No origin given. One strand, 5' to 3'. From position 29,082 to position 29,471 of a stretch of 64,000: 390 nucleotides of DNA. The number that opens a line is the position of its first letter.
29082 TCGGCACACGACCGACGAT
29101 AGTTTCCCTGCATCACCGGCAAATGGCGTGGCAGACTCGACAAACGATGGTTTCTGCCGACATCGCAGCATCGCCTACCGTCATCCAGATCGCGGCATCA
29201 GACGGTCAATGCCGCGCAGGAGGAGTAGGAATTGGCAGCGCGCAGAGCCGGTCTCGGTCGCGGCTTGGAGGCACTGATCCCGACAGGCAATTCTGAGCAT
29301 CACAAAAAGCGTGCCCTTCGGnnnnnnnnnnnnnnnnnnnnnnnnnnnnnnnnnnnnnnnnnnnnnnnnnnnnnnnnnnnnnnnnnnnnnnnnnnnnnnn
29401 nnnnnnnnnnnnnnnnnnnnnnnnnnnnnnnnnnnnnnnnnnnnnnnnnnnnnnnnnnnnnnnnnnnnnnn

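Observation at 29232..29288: A metabolic E1 dehydrogenase begins with a near-perfect ParB N-terminal signature (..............)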

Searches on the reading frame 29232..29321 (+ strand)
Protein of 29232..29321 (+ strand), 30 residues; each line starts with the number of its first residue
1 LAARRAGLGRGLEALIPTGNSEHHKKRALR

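Call 23: search_protein_representatives(alignment_id=A2)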
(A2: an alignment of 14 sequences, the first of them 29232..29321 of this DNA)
Query: 14 sequences, 30 profile positions. Proteins with E-value up to 0.001 (for the whole library): 231; up to 1e-10: 2; up to 1e-30: 0. The best 150 are listed.
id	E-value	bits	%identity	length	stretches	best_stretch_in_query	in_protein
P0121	1.8e-16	75.7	-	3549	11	12-24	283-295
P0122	2.0e-11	59.5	-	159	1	1-30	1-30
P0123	2.1e-08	49.8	-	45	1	1-23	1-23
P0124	3.2e-08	49.3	-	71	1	1-25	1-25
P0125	1.7e-07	47.0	-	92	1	1-25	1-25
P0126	3.4e-07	46.0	-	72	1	1-23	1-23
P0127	3.8e-07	45.8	-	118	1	1-25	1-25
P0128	7.6e-07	44.9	-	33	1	1-22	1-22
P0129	9.5e-07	44.6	-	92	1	1-20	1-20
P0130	2.2e-06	43.4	-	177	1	1-25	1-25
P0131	2.6e-06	43.2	-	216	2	7-22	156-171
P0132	3.3e-06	42.8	-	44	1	1-20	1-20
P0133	3.3e-06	42.8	-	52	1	3-25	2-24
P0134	3.5e-06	42.8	-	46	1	1-21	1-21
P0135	3.8e-06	42.7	-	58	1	1-20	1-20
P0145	6.5e-06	41.9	-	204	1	1-21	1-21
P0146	7.1e-06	41.8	-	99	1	1-19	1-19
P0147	7.9e-06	41.6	-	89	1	1-27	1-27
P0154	1.2e-05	41.1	-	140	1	1-23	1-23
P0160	1.7e-05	40.6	-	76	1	1-26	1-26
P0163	1.9e-05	40.4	-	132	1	1-21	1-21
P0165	2.4e-05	40.1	-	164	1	3-20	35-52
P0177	4.6e-05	39.2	-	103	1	1-22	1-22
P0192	8.2e-05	38.4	-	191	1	2-29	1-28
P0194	8.3e-05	38.4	-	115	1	1-21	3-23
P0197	8.6e-05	38.3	-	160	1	1-26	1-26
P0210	1.3e-04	37.7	-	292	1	1-26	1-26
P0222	1.4e-04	37.6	-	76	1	1-23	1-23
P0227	1.5e-04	37.5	-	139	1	3-23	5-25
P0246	2.3e-04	36.9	-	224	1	3-22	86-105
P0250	2.6e-04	36.8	-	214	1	3-22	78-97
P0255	3.0e-04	36.6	-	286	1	3-24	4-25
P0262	3.3e-04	36.4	-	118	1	1-21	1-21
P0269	3.5e-04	36.4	-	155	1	2-26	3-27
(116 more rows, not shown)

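Call 26: search_protein_families(library=pfam, proteins=[P0197, P0147, P0163, P0165, P0194, P0246, P0250, P0269, P0131, P0192], max_evalue=0.01)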
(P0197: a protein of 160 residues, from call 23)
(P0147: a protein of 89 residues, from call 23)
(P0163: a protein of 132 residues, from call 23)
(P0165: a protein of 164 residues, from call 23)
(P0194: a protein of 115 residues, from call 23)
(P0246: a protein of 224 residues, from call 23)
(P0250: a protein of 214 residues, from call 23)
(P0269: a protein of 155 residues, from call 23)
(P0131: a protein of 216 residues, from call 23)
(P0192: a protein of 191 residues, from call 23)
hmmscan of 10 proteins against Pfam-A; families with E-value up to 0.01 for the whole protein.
P0197 (160 aa): 1 family
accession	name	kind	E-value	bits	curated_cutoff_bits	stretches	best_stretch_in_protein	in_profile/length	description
PF00676.26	E1_dh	-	2.6e-10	40.2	22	1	67-141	4-78/300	Dehydrogenase E1 component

P0147 (89 aa): 0 families

P0163 (132 aa): 0 families

P0165 (164 aa): 0 families

P0194 (115 aa): 0 families

P0246 (224 aa): 0 families

P0250 (214 aa): 0 families

P0269 (155 aa): 3 families
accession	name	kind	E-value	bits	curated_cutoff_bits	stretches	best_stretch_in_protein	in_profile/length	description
PF07191.17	Zn_ribbon_6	-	0.0023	18.3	25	1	72-100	12-40/67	Double zinc ribbon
PF18912.6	DZR_2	-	0.0031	17.7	27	1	74-102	19-49/56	Double zinc ribbon domain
PF23146.2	Zf_IFT144_1st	-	0.0063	16.8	27.5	0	89-101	4-16/25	IFT144, first zinc finger domain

P0131 (216 aa): 1 family
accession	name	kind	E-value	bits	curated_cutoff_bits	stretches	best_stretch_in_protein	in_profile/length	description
PF00072.30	Response_reg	-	1.6e-18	67.3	30.2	1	8-116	2-110/111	Response regulator receiver domain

P0192 (191 aa): 0 families

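Call 27: find_homologous_proteins(query=P0197, max_evalue=1e-10)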
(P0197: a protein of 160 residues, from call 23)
Query P0197 (160 aa): 61 proteins with E <= 1e-10 among 8000 candidates.
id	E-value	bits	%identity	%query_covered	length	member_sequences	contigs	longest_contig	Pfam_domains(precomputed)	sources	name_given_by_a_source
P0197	1.5e-101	355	100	100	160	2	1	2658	PF00676.26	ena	-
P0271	3.0e-64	234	72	95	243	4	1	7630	PF00676.26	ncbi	ncbi:MAG: thiamine pyrophosphate-dependent enzyme, partial [Acidimicrobiia bacterium]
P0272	8.6e-62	226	72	90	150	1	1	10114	PF00676.26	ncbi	ncbi:MAG: thiamine pyrophosphate-dependent enzyme, partial [Acidimicrobiia bacterium]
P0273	1.5e-61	225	71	91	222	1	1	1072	PF00676.26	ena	-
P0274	3.2e-59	217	70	90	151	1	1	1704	PF00676.26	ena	-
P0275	1.3e-58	215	69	91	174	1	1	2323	PF00676.26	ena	-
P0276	1.1e-50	189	78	68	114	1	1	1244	PF00676.26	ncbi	-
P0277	1.8e-50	189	79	67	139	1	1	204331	PF00676.26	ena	-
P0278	1.4e-49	186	74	73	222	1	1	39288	PF00676.26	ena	-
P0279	1.7e-49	186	78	68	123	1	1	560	PF00676.26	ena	-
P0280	8.5e-48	180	75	68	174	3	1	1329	PF00676.26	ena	-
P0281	2.4e-43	166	82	57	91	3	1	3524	PF00676.26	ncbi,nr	ncbi:MAG TPA: thiamine pyrophosphate-dependent enzyme, partial [Acidimicrobiia bacterium]|nr:thiamin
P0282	3.9e-41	158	71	66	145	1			PF00676.26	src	-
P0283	1.1e-39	154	73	61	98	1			PF00676.26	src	-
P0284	1.7e-38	150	64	67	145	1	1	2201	PF00676.26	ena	-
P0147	2.1e-23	101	61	53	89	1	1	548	-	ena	-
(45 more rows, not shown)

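Call 39: list_cluster_members(proteins=[P0125, P0222, P0210, P0255, P0146, P0160, P0154, P0130, P0145, P0262])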
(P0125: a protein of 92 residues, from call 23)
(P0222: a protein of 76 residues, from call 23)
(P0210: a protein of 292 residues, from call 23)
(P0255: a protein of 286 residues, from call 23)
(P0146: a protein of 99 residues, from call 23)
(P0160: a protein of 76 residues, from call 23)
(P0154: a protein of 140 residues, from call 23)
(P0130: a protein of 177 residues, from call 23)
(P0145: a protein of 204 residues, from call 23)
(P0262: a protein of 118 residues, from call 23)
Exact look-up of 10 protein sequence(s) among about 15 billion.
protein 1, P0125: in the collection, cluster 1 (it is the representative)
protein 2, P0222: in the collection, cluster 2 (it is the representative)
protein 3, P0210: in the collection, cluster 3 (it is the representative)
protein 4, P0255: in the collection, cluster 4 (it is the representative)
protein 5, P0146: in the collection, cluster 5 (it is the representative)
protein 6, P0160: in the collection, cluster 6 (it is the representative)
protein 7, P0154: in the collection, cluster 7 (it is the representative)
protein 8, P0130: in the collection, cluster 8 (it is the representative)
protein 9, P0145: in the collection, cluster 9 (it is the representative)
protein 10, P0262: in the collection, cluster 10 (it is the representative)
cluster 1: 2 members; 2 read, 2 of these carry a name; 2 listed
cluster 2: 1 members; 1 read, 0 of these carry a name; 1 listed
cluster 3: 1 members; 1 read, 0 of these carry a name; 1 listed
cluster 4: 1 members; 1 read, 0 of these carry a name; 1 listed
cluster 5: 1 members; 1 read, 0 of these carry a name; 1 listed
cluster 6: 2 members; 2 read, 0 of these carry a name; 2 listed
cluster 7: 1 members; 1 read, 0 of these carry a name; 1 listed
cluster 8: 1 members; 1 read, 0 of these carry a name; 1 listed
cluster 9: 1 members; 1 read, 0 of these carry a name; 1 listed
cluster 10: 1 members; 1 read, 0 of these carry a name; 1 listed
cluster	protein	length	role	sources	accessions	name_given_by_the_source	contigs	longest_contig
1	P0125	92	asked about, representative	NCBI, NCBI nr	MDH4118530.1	MAG: ParB/RepB/Spo0J family partition protein, partial [Acidimicrobiia bacterium] | ParB/RepB/Spo0J family partition protein [Acidimicrobiia bacterium]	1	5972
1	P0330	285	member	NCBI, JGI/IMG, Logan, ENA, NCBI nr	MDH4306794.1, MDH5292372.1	MAG: ParB/RepB/Spo0J family partition protein [Acidimicrobiia bacterium] | ParB/RepB/Spo0J family partition protein [Acidimicrobiia bacterium]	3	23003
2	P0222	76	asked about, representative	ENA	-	-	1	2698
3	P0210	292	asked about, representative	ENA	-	-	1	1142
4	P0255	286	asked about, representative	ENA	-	-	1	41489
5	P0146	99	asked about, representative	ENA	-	-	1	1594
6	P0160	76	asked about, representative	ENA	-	-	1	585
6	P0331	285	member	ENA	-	-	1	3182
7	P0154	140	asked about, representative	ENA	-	-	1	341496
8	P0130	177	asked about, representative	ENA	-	-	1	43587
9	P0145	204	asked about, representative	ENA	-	-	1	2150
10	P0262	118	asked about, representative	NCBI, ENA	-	-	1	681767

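Call 40: find_homologous_proteins(query=P0330, max_evalue=1e-20)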
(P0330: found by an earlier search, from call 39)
Query P0330 (285 aa): 8000 proteins with E <= 1e-20 among 8000 candidates; the best 120 are listed.
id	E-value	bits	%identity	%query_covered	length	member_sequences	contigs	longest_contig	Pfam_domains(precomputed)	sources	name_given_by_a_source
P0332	7.6e-139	480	80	100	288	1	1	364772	PF17762.9,PF23552.3,PF02195.27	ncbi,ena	-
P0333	1.7e-138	479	79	100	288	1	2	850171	PF17762.9,PF23552.3,PF02195.27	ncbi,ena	-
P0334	1.9e-136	472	78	100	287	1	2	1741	PF17762.9,PF23552.3,PF02195.27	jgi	jgi:ParB family chromosome partitioning protein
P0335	1.6e-133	462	76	100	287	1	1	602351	PF17762.9,PF23552.3,PF02195.27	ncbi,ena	-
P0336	5.7e-133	461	76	100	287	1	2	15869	PF17762.9,PF23552.3,PF02195.27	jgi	jgi:ParB family transcriptional regulator, chromosome partitioning protein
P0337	3.4e-132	458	75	100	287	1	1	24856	PF17762.9,PF23552.3,PF02195.27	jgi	jgi:ParB family transcriptional regulator, chromosome partitioning protein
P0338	3.6e-132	458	76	100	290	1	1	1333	PF17762.9,PF23552.3,PF02195.27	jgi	jgi:ParB family transcriptional regulator, chromosome partitioning protein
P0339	6.4e-132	457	75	100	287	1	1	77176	PF17762.9,PF23552.3,PF02195.27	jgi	jgi:ParB family transcriptional regulator, chromosome partitioning protein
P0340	1.7e-131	456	75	100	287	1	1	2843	PF17762.9,PF23552.3,PF02195.27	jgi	jgi:ParB family transcriptional regulator, chromosome partitioning protein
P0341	2.2e-131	455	75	100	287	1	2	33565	PF17762.9,PF23552.3,PF02195.27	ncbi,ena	ncbi:MAG: ParB/RepB/Spo0J family partition protein [Acidimicrobiia bacterium]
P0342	3.5e-131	455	75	100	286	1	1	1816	PF17762.9,PF23552.3,PF02195.27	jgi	jgi:ParB family chromosome partitioning protein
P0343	4.2e-131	454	74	100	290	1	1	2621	PF17762.9,PF23552.3,PF02195.27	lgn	-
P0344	6.2e-130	451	74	96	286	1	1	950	PF17762.9,PF23552.3,PF02195.27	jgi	jgi:ParB family chromosome partitioning protein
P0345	2.2e-128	446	74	96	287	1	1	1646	PF17762.9,PF23552.3,PF02195.27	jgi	jgi:ParB family transcriptional regulator, chromosome partitioning protein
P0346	3.3e-128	445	74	96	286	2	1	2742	PF17762.9,PF23552.3,PF02195.27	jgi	jgi:ParB family chromosome partitioning protein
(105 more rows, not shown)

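Call 43: find_encoding_contigs(protein=P0277, flank=10000, max_places=2)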
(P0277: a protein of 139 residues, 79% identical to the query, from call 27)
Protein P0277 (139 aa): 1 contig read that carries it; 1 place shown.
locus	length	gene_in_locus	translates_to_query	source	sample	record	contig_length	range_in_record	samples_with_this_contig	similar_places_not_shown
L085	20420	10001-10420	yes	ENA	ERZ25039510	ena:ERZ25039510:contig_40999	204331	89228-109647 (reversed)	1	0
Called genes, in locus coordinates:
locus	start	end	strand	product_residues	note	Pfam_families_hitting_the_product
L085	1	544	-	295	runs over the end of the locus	PF01297:ZnuA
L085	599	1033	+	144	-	PF01475:FUR, PF12840:HTH_20 (weak)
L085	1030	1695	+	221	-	PF00005:ABC_tran, PF02463:SMC_N (faint), PF13555:AAA_29, PF13304:AAA_21 (weak)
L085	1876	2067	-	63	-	PF00076:RRM_1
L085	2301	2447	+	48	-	-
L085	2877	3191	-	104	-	-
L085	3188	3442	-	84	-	PF08534:Redoxin, PF00578:AhpC-TSA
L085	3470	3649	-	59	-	-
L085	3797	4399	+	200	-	-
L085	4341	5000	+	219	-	-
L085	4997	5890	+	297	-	PF00701:DHDPS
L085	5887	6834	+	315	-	PF00753:Lactamase_B, PF12706:Lactamase_B_2, PF22505:RNase_J_b_CASP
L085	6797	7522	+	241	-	PF22505:RNase_J_b_CASP, PF07521:RMMBL, PF17770:RNase_J_C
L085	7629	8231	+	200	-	-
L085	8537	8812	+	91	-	PF17854:FtsK_alpha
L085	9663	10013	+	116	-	PF09397:FtsK_gamma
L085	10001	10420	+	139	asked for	PF00676:E1_dh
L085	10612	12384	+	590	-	PF00676:E1_dh, PF02779:Transket_pyr, PF02780:Transketolase_C, PF00364:Biotin_lipoyl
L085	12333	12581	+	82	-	PF02817:E3_binding (weak)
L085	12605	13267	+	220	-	PF00198:2-oxoacid_dh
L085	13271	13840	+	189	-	-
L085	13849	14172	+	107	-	-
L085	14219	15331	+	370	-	-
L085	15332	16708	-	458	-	-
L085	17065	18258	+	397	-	PF01274:MS_TIM-barrel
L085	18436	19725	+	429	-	PF00463:ICL, PF13714:PEP_mutase, PF00463:ICL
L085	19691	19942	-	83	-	-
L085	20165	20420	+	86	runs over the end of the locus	-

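Call 50: search_solved_structures(query=A2, max_evalue=10, show_alignments=5)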
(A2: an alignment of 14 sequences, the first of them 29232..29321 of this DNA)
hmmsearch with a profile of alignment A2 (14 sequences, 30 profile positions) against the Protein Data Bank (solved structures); distinct sequences matched with E-value up to 10: 1.
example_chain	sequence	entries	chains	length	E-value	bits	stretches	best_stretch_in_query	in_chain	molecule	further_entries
1vz0_A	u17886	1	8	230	0.00051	23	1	6-18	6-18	Chromosome-partitioning protein Spo0J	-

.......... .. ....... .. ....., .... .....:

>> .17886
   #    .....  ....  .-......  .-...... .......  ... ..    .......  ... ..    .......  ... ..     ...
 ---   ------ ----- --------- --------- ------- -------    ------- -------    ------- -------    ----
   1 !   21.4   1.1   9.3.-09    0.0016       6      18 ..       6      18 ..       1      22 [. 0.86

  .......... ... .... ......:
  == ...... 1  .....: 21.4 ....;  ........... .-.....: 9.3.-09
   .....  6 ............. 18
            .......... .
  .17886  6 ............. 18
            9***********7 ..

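Call 51: find_encoding_contigs(protein=P0272, flank=6000, max_places=2)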
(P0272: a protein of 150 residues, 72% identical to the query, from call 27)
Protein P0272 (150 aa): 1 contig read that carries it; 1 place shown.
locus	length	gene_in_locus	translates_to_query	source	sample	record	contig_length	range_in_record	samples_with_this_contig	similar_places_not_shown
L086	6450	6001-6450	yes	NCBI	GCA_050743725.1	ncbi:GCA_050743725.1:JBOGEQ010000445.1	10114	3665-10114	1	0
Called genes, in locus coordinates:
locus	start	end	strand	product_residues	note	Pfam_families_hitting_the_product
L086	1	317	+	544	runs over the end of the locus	PF00753:Lactamase_B, PF22505:RNase_J_b_CASP, PF07521:RMMBL, PF17770:RNase_J_C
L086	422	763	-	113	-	-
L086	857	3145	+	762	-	PF13491:FtsK_4TM, PF17854:FtsK_alpha, PF01580:FtsK_SpoIIIE, PF09397:FtsK_gamma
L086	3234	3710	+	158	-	PF08281:Sigma70_r4_2, PF04545:Sigma70_r4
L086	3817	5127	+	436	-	PF00905:Transpeptidase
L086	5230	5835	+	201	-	-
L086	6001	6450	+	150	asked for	PF00676:E1_dh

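Call 52: find_encoding_contigs(protein=P0271, flank=6000, max_places=2)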
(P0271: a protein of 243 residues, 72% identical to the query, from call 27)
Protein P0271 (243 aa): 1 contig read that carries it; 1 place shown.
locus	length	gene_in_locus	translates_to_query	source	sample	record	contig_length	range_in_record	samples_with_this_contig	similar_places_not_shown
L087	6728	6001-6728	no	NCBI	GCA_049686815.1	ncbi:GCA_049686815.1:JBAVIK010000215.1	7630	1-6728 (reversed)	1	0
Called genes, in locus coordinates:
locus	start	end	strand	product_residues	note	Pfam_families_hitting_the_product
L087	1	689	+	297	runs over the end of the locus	PF00701:DHDPS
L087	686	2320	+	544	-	PF00753:Lactamase_B, PF12706:Lactamase_B_2, PF22505:RNase_J_b_CASP, PF07521:RMMBL, PF17770:RNase_J_C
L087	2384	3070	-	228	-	PF00881:Nitroreductase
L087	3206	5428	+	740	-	PF13491:FtsK_4TM (weak), PF17854:FtsK_alpha, PF01580:FtsK_SpoIIIE, PF09397:FtsK_gamma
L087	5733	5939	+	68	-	-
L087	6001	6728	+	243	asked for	PF00676:E1_dh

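Call 53: list_cluster_members(proteins=[P0163, P0165, P0194, P0227, P0246, P0250, P0269, P0192, P0177, P0131])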
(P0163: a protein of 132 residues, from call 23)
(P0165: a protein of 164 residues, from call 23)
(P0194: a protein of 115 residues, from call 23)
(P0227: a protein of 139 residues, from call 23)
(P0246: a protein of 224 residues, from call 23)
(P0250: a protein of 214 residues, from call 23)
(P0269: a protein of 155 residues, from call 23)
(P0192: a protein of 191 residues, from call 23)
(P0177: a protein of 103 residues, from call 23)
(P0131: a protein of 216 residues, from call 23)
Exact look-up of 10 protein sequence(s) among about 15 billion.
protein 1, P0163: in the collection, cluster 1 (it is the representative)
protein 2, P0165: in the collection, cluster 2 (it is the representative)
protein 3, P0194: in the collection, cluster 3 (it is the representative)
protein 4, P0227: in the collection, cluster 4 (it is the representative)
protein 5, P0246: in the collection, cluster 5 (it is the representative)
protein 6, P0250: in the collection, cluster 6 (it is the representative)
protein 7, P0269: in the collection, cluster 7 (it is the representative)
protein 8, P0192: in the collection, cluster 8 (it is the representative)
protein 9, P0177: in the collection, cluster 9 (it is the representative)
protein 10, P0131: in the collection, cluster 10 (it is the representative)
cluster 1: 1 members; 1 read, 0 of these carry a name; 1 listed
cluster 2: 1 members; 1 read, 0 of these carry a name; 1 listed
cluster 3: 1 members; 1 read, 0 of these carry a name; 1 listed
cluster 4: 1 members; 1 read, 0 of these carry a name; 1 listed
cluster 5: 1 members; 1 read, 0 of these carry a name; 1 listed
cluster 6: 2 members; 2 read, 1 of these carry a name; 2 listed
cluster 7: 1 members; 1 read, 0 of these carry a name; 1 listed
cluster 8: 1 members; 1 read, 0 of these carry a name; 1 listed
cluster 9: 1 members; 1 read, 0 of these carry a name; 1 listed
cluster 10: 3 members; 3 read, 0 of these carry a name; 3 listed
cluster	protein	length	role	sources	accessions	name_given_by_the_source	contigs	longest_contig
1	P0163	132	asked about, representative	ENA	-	-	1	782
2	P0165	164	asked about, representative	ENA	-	-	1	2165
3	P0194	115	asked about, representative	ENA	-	-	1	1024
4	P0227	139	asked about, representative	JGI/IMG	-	-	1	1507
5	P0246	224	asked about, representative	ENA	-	-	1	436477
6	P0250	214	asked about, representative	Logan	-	-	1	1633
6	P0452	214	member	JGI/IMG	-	hypothetical protein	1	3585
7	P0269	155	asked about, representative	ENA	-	-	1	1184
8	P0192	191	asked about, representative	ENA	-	-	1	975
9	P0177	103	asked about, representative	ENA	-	-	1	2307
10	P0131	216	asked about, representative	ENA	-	-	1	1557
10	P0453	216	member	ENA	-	-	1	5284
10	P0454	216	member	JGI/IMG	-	-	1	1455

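Call 55: find_encoding_contigs(protein=P0332, flank=6000, max_places=2)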
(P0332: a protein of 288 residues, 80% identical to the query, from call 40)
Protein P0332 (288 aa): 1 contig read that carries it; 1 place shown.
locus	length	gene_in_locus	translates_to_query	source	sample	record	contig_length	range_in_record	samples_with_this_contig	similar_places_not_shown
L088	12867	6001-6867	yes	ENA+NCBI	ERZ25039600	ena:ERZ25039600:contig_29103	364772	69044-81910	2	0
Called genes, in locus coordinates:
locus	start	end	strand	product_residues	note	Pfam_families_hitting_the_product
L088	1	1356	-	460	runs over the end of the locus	PF11638:DnaA_N, PF00308:Bac_DnaA, PF01695:IstB_IS21 (weak), PF08299:Bac_DnaA_C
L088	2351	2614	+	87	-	PF01809:YidD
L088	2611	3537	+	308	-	PF02096:60KD_IMP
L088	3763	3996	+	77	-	-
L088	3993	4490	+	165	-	PF01424:R3H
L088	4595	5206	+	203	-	PF02527:GidB, PF13847:Methyltransf_31 (weak)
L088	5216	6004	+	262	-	PF00142:Fer4_NifH, PF01656:CbiA, PF06564:CBP_BcsQ (weak), PF09140:MipZ, PF10609:ParA, PF13614:AAA_31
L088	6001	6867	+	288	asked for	PF02195:ParB_N, PF17762:HTH_ParB, PF23552:ParB_C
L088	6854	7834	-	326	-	PF01471:PG_binding_1, PF08823:PG_binding_2 (faint), PF01471:PG_binding_1, PF01520:Amidase_3 (weak)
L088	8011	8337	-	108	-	PF00085:Thioredoxin, PF14595:Thioredoxin_9 (weak), PF13098:Thioredoxin_2 (weak), PF13905:Thioredoxin_8 (faint)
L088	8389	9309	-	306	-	PF00890:FAD_binding_2 (faint), PF01266:DAO (faint), PF01946:Thi4 (faint), PF03486:HI0933_like (faint), PF07992:Pyr_redox_2, PF12831:FAD_oxidored (faint), PF13738:Pyr_redox_3, PF00070:Pyr_redox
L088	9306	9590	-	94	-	PF07332:Phage_holin_3_6 (weak), PF09678:Caa3_CtaG (weak)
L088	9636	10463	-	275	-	-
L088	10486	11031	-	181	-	PF04542:Sigma70_r2, PF08281:Sigma70_r4_2, PF04545:Sigma70_r4 (weak)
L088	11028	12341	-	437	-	-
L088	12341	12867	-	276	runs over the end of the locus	PF02645:DegV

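Call 64: find_encoding_contigs(protein=P0246, flank=5000, max_places=2)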
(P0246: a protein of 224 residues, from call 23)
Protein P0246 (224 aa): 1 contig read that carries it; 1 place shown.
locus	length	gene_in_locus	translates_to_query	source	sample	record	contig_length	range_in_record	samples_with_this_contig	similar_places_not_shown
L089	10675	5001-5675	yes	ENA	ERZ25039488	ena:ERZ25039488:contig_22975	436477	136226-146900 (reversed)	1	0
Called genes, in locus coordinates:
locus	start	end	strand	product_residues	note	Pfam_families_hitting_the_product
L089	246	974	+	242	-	-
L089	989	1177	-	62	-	-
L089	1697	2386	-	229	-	-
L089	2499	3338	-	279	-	PF00067:p450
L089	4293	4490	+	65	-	-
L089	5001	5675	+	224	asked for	-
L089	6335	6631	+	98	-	PF00582:Usp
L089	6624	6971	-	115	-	PF02482:Ribosomal_S30AE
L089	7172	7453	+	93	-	PF00582:Usp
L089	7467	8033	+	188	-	PF00582:Usp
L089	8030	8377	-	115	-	-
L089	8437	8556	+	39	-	-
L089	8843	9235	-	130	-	-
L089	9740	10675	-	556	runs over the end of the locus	-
